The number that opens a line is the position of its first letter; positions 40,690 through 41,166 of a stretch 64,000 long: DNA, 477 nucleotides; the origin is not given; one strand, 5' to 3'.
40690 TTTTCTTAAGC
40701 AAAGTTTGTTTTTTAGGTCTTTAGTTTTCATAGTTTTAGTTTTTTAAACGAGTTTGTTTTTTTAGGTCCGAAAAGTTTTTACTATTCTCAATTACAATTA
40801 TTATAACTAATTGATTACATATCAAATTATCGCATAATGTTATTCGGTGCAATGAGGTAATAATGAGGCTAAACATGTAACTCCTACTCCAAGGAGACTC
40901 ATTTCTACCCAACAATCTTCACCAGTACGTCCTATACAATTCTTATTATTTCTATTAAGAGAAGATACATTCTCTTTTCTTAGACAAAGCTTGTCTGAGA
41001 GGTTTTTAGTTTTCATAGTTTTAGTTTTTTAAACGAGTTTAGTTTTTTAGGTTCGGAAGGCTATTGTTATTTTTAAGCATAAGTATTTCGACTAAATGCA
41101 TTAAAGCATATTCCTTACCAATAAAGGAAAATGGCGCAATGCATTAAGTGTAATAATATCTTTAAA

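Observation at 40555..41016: Two unannotated tandem 58-codon genes encoding peptides with a leader-like N-terminus and four conserved cysteines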

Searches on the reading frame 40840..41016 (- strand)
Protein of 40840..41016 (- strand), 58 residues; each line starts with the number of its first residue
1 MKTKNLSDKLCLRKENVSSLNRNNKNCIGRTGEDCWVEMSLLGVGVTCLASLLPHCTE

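Call 3: search_protein_families(library=ncbifam, proteins=[window:40840-41016:-], max_evalue=10)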
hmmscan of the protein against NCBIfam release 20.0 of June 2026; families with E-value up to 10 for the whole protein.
window:40840-41016:- (58 aa): 1 family
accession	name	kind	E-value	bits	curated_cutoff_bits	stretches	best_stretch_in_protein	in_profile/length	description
NF038153.1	lant_leader_L1a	domain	0.00018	21.6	22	1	1-24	1-25/32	class I lanthipeptide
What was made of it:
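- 40840..41016 (-): Precursor gene B (58 aa plus stop): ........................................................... Matches NF038153 at 21.6 bits, E 1.8e-4, residues 1-24 (call 3).
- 40927..41016 (-): Inferred leader of B (residues 1-30), with L10-x-L12-x-K14-x5-L20. Extent of the leader HMM match (call 3).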

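Call 4: search_protein_families(library=pfam, proteins=[window:40840-41016:-], max_evalue=10)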
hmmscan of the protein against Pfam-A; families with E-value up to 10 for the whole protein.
window:40840-41016:- (58 aa): 0 families

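Call 9: find_homologous_proteins(query=window:40840-41016:-, max_evalue=0.01)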
Query window:40840-41016:- (58 aa): 1 proteins with E <= 0.01 among 1 candidates.
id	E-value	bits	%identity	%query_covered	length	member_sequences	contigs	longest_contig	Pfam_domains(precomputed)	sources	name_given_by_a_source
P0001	5.4e-32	125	100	100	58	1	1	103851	-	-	-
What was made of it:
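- Tried and rejected: Word-indexed protein search with copy B found only itself (call 9).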

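Call 12: find_related_loci(query=A1, collection=genome_contigs, flank=8000)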
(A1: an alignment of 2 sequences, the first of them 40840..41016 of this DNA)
Query A1 (58 aa) in genome_contigs; peptide patterns used: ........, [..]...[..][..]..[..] (x = any residue, [..] = any of these).
142 stretches matched a pattern, but none encodes a relative of the query by tblastn (E <= 1e-3).
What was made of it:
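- Tried and rejected: Genome-collection scan with the two-copy alignment found nothing (call 12).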

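Call 16: find_encoding_contigs(protein=P0001, flank=10000)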
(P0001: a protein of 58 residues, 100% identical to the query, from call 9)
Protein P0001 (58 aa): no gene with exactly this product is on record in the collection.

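Call 20: search_protein_representatives(alignment_id=A1)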
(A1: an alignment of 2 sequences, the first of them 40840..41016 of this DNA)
Query: 2 sequences, 58 profile positions. Proteins with E-value up to 0.001 (for the whole library): 6; up to 1e-10: 2; up to 1e-30: 1. The best 6 are listed.
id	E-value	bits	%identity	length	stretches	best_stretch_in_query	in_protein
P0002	5.9e-36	138.2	-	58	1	1-58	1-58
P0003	2.5e-11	59.3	-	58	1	1-57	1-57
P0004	2.1e-10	56.3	-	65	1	1-57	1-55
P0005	2.6e-07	46.5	-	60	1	1-57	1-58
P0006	6.4e-06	42.0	-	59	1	1-57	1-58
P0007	2.0e-04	37.2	-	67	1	1-55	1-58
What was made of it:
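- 40840..41016 (-): Has relatives in a profile search (call 20).
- A profile of the two window peptides alone, searched against 1.84e9 proteins, retrieved P0003 to P0007 at E 2.5e-11 to 2e-4 (call 20).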

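Call 23: find_homologous_proteins(query=A3, max_evalue=0.1)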
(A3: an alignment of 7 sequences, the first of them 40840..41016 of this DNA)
Query A3 (7 sequences) (58 aa, profile of the alignment): 12 proteins with E <= 0.1 among 292 candidates.
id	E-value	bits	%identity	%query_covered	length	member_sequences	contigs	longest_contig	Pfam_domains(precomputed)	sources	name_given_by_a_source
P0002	2.9e-26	109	64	100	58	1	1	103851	-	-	-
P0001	2.9e-25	106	100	100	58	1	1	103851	-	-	-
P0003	1.0e-23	101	46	100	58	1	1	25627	-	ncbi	ncbi:MAG: hypothetical protein ACEPOW_10785 [Bacteroidales bacterium]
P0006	1.1e-23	101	-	-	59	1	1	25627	-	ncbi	ncbi:MAG: hypothetical protein ACEPOW_10790 [Bacteroidales bacterium]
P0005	1.2e-21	94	41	98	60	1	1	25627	-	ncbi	ncbi:MAG: hypothetical protein ACEPOW_10780 [Bacteroidales bacterium]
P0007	2.2e-21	93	33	95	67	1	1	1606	PF28317.1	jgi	jgi:natural product precursor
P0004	3.6e-19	86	49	98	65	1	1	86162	-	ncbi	ncbi:MAG: hypothetical protein ACEPOW_03775 [Bacteroidales bacterium]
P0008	3.2e-18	83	32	93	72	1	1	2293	PF28317.1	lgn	-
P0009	3.0e-16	77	29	95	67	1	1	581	PF28317.1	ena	-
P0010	3.4e-14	70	51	98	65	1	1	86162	-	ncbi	ncbi:MAG: hypothetical protein ACEPOW_03790 [Bacteroidales bacterium]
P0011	2.4e-4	39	-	-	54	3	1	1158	PF28317.1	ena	-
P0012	3.9e-4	38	-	-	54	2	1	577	PF28317.1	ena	-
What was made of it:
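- Checked: Both ORFs already exist as predicted proteins in the large protein collection (P0001, P0002; calls 9, 23).
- Tags ACEPOW_10780-10790 are consecutive, which indicates three tandem genes, and ACEPOW_03775 and _03790 lie close together (call 23). P0007 to P0009 and P0011 to P0012 carry PF28317 Lant_leader_dom in the precomputed table (call 23).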

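Call 24: find_encoding_contigs(protein=P0003, flank=10000)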
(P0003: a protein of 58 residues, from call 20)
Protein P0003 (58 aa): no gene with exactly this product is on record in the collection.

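Call 25: find_encoding_contigs(protein=P0004, flank=10000)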
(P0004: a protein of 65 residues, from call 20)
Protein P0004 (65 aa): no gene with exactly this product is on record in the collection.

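Call 26: search_protein_families(library=pfam, proteins=[P0007, P0008, P0009, P0011, P0012, P0003, P0004, P0010], max_evalue=10)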
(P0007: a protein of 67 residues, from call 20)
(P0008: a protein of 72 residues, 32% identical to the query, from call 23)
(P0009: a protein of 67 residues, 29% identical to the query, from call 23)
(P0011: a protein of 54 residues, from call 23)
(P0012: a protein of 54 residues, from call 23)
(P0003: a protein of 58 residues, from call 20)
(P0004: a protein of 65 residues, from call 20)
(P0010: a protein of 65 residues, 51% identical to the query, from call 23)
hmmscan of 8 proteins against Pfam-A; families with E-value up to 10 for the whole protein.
P0007 (67 aa): 0 families

P0008 (72 aa): 0 families

P0009 (67 aa): 1 family
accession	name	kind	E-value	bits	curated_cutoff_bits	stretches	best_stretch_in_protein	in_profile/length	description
PF14406.12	Bacteroid_pep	-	0.086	13.6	25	1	17-48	14-44/52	Ribosomally synthesized peptide in Bacteroidetes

P0011 (54 aa): 1 family
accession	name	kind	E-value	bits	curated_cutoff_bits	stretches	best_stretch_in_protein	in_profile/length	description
PF04838.17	Baculo_LEF5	-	0.093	13.2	25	1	4-50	57-103/156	Baculoviridae late expression factor 5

P0012 (54 aa): 0 families

P0003 (58 aa): 0 families

P0004 (65 aa): 0 families

P0010 (65 aa): 0 families

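Call 27: find_related_loci(query=P0003, collection=genome_contigs, flank=10000)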
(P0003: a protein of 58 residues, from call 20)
Query P0003 (58 aa) in genome_contigs; peptide patterns used: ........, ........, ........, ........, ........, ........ (x = any residue, [..] = any of these).
600 stretches matched a pattern, but none encodes a relative of the query by tblastn (E <= 1e-3).
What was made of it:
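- Tried and rejected: A genome scan with P0003 also failed (call 27).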

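Call 28: find_encoding_contigs(protein=P0008, flank=10000)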
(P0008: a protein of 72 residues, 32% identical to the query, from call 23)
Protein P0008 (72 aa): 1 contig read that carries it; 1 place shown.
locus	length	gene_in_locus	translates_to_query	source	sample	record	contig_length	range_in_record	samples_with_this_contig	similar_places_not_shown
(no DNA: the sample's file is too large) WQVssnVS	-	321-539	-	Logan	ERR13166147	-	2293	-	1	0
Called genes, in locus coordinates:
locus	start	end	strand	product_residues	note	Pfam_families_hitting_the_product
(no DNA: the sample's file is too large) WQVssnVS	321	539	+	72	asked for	PF28317:Lant_leader_dom (weak)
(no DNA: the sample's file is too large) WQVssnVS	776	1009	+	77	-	PF28317:Lant_leader_dom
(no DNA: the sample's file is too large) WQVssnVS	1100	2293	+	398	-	?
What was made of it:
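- Tried and rejected: It has two precursors followed by a gene of at least 398 aa that is cut by the contig end, but no DNA is available (call 28).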

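Call 29: find_encoding_contigs(protein=P0007, flank=10000)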
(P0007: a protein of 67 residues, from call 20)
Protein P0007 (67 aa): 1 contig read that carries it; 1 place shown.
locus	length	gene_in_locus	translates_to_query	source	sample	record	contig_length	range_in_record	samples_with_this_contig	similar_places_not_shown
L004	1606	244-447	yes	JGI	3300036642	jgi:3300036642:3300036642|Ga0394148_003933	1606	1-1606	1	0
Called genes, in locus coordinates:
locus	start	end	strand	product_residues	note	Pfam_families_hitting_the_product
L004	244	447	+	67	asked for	PF28317:Lant_leader_dom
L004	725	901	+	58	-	-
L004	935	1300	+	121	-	-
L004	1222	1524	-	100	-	-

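Call 33: find_encoding_contigs(protein=P0010, flank=10000)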
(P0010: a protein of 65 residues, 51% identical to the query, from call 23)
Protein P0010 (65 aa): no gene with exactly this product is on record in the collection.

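Call 34: find_encoding_contigs(protein=P0006, flank=10000)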
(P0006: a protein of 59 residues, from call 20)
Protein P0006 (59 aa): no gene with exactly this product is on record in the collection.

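Call 37: find_related_loci(query=A4, collection=metagenome_contigs, flank=10000)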
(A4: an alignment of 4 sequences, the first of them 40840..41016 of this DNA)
Query A4 (58 aa) in metagenome_contigs; peptide patterns used: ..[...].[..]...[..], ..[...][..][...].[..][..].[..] (x = any residue, [..] = any of these).
283 stretches matched a pattern, but none encodes a relative of the query by tblastn (E <= 1e-3).
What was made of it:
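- Tried and rejected: Metagenome scan with a four-sequence alignment found nothing (call 37).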

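Call 42: search_protein_families(library=ncbifam, proteins=[P0007, P0008, P0009, P0011, P0003, P0004, P0005, P0006, P0010, L004:935-1300:+], max_evalue=10)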
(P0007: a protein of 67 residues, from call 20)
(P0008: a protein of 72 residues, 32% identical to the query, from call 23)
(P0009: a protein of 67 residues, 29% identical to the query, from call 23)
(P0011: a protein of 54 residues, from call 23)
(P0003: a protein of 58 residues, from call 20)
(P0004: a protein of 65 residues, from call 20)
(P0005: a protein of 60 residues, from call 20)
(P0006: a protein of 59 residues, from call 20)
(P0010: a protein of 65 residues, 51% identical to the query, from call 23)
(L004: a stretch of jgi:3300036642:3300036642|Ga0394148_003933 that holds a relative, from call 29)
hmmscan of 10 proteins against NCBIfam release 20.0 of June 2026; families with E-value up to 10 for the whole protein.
P0007 (67 aa): 4 families
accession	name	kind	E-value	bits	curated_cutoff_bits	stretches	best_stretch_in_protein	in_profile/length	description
NF038153.1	lant_leader_L1a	domain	3.8e-09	36.5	22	1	1-31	1-32/32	class I lanthipeptide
TIGR04149.1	GG_sam_targ_CFB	domain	2.1e-05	24.3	25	1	4-39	5-32/43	TIGR04149 family rSAM-modified RiPP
NF038158.1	lant_leader_L1b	domain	9.7e-05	22.4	27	1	4-31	1-28/28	class I lanthipeptide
NF047792.1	CCPGW_fam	equivalog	0.15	12.1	80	1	18-67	5-47/50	CCPGW family putative bacteriocin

P0008 (72 aa): 4 families
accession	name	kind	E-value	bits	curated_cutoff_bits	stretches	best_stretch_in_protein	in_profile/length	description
NF038153.1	lant_leader_L1a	domain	4.6e-09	36.3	22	1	1-31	1-32/32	class I lanthipeptide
NF038158.1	lant_leader_L1b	domain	0.00028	20.9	27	1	4-31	1-28/28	class I lanthipeptide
TIGR04149.1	GG_sam_targ_CFB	domain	0.0017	18.2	25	1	3-39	4-32/43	TIGR04149 family rSAM-modified RiPP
NF047792.1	CCPGW_fam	equivalog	0.0028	17.6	80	1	19-67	6-47/50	CCPGW family putative bacteriocin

P0009 (67 aa): 4 families
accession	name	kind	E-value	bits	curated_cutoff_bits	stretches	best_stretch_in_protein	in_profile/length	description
NF038153.1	lant_leader_L1a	domain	8.1e-10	38.7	22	1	1-31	1-32/32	class I lanthipeptide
TIGR04149.1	GG_sam_targ_CFB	domain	5.7e-05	22.9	25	1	8-39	5-32/43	TIGR04149 family rSAM-modified RiPP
NF038158.1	lant_leader_L1b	domain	7.9e-05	22.7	27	1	8-31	5-28/28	class I lanthipeptide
NF047792.1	CCPGW_fam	equivalog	0.00084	19.3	80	1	16-67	3-47/50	CCPGW family putative bacteriocin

P0011 (54 aa): 4 families
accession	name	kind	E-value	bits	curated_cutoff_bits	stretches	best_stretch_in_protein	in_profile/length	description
NF038153.1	lant_leader_L1a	domain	1.7e-12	47.3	22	1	1-31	1-32/32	class I lanthipeptide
NF038158.1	lant_leader_L1b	domain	4.9e-05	23.3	27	1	4-25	1-22/28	class I lanthipeptide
TIGR04149.1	GG_sam_targ_CFB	domain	0.0019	18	25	1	8-48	5-31/43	TIGR04149 family rSAM-modified RiPP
TIGR02067.1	his_9_HisN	equivalog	0.18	11.2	275.15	1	8-54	141-187/252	histidinol-phosphatase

P0003 (58 aa): 1 family
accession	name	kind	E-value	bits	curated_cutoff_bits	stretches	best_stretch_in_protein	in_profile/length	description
NF038153.1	lant_leader_L1a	domain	0.0044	17.2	22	1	1-21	1-22/32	class I lanthipeptide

P0004 (65 aa): 2 families
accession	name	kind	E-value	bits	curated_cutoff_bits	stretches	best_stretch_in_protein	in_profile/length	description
NF038153.1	lant_leader_L1a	domain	0.0032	17.6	22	1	1-21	1-22/32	class I lanthipeptide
NF038158.1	lant_leader_L1b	domain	0.02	15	27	1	9-22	6-19/28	class I lanthipeptide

P0005 (60 aa): 1 family
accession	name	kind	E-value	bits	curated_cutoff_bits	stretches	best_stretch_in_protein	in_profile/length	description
NF038153.1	lant_leader_L1a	domain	0.016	15.4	22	1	1-19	1-20/32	class I lanthipeptide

P0006 (59 aa): 1 family
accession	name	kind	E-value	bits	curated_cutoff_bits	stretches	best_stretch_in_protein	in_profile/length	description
NF038153.1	lant_leader_L1a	domain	0.0026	17.9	22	1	1-20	1-21/32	class I lanthipeptide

P0010 (65 aa): 2 families
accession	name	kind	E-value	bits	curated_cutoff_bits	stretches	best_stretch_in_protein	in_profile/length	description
NF038153.1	lant_leader_L1a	domain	0.0065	16.6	22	1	1-21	1-22/32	class I lanthipeptide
NF041701.1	Shig_StxB_2o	equivalog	0.074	13.2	204.5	1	6-60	23-79/87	Shiga toxin Stx2o subunit B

L004:935-1300:+ (121 aa): 5 families
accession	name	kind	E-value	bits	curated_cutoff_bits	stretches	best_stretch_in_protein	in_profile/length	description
TIGR04261.1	rSAM_GlyRichRpt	subfamily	0.00088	18.4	310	1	8-108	125-225/363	cyclophane-forming radical SAM/SPASM peptide maturase GrrM/OscB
NF033640.1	N_Twi_rSAM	subfamily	0.0025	17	170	1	12-113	250-353/398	twitch domain-containing radical SAM protein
TIGR04119.1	CXXX_matur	equivalog_domain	0.0036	16.7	150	1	63-102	27-66/210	CXXX repeat peptide maturase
NF047865.1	rSAM_PapB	equivalog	0.0041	16.4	340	1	12-110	134-229/330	PapB family radical SAM/SPASM ranthipeptide maturase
TIGR03913.1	rad_SAM_trio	equivalog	0.26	9.6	591.75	1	14-70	138-193/477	GDL motif peptide-associated radical SAM/SPASM maturase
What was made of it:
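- On Class I lanthipeptide precursor, Bacteroidota leader type (NF038153 / PF28317): The MAG relatives score 15-18 bits, and the Gly-Gly relatives scanned here score 36-47 bits (call 42).
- The four scanned here (P0007, P0008, P0009, P0011) score 36-47 bits on NF038153 (call 42). The only relative with an enzyme-like neighbour (P0007 on L004) sits by a radical SAM/SPASM remnant, not a LanB (call 42; weak, E about 1e-3). P0007 lies next to a 121-aa remnant with weak matches to PapB/GrrM-type rSAM/SPASM maturases (call 42).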

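Call 44: find_related_loci(query=A5, collection=genome_contigs, flank=10000)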
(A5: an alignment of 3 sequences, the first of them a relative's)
Query A5 (67 aa) in genome_contigs; peptide patterns used: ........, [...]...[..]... (x = any residue, [..] = any of these).
27 stretches matched a pattern, but none encodes a relative of the query by tblastn (E <= 1e-3).

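Call 45: find_related_loci(query=A5, collection=metagenome_contigs, flank=10000)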
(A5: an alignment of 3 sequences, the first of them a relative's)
Query A5 (67 aa) in metagenome_contigs; peptide patterns used: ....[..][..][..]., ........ (x = any residue, [..] = any of these).
600 stretches matched a pattern (row limit reached: there are more); 12 encode a relative of the query (tblastn E <= 1e-3); 12 distinct loci.
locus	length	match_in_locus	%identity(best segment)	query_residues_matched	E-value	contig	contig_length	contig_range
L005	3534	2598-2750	46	1-54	6e-9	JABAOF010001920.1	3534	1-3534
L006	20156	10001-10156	46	1-52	7e-9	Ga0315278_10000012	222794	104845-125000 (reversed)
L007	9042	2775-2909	50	1-46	4e-8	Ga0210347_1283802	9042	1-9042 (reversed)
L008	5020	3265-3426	42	1-52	3e-8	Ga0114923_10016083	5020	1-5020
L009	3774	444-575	52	1-42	4e-8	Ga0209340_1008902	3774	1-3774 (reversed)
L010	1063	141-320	43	1-61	3e-8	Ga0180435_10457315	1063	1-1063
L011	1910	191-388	42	1-67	7e-8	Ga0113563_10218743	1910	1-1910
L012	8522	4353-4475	46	1-40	2e-7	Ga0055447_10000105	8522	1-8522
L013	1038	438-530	61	1-31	5e-7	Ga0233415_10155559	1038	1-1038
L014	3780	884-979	56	1-32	4e-7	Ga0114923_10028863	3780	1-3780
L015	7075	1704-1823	43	1-40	2e-6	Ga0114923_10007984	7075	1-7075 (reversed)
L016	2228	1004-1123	43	1-40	2e-6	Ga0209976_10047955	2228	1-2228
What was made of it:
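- Tried and rejected: A second metagenome scan with the Gly-Gly relatives returned only generic leader homologs (call 45).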
